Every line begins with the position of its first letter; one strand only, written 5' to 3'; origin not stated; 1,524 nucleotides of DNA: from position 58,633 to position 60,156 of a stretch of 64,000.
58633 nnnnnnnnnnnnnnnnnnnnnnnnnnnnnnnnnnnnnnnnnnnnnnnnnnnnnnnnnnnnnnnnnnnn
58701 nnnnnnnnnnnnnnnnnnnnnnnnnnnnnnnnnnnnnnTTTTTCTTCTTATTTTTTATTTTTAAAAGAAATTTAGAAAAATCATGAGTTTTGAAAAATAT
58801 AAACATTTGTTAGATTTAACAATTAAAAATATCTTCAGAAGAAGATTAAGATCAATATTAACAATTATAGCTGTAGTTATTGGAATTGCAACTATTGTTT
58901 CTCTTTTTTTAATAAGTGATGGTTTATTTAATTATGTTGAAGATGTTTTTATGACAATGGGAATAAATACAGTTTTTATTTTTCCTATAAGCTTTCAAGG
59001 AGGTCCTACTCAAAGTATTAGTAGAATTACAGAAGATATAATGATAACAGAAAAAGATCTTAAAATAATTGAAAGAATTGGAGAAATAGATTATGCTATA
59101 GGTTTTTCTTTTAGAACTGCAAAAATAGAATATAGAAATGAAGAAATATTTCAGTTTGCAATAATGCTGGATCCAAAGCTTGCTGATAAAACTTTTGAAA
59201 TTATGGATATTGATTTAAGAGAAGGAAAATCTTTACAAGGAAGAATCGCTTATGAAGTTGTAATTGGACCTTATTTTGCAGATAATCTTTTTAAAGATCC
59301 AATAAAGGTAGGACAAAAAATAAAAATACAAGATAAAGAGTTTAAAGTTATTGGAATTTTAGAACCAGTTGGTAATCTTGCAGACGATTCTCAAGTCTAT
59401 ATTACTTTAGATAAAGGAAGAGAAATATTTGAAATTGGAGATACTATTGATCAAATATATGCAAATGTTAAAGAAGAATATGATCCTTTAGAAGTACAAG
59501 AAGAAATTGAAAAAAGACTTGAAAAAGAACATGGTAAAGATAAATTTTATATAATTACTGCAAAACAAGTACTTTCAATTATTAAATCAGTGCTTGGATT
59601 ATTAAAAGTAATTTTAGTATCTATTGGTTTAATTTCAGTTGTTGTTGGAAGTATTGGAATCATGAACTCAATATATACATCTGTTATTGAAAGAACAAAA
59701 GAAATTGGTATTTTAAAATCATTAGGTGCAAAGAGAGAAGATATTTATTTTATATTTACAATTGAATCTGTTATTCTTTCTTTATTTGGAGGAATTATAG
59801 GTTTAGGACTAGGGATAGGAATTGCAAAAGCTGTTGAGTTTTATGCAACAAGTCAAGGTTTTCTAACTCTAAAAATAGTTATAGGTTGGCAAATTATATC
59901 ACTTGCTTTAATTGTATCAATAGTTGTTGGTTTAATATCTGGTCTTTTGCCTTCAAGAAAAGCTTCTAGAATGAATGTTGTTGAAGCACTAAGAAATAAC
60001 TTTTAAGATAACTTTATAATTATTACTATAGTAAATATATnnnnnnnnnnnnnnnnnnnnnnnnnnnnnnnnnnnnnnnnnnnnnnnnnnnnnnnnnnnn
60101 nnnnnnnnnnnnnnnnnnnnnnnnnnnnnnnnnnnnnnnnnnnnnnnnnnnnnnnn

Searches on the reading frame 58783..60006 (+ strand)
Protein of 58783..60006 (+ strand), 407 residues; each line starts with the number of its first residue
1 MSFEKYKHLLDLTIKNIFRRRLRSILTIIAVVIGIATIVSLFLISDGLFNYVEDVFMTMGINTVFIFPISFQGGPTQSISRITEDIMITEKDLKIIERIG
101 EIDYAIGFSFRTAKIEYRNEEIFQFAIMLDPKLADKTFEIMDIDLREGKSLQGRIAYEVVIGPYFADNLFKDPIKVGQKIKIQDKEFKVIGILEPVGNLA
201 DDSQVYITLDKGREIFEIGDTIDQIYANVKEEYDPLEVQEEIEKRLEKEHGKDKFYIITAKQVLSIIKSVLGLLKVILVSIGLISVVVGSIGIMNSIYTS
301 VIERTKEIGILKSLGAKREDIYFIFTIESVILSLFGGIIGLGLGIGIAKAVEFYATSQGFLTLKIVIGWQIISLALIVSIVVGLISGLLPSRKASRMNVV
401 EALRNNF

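Call 54: search_protein_families(library=pfam, proteins=[window:58783-60006:+], max_evalue=0.001)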
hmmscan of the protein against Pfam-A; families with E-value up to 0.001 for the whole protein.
window:58783-60006:+ (407 aa): 2 families
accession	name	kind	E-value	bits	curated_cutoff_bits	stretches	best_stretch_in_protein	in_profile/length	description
PF12704.14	MacB_PCD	-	1.1e-26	94.8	27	1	24-244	1-206/207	MacB-like periplasmic core domain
PF02687.27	FtsX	-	4.2e-21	75.7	25.5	1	280-399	2-120/120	FtsX-like permease C-terminal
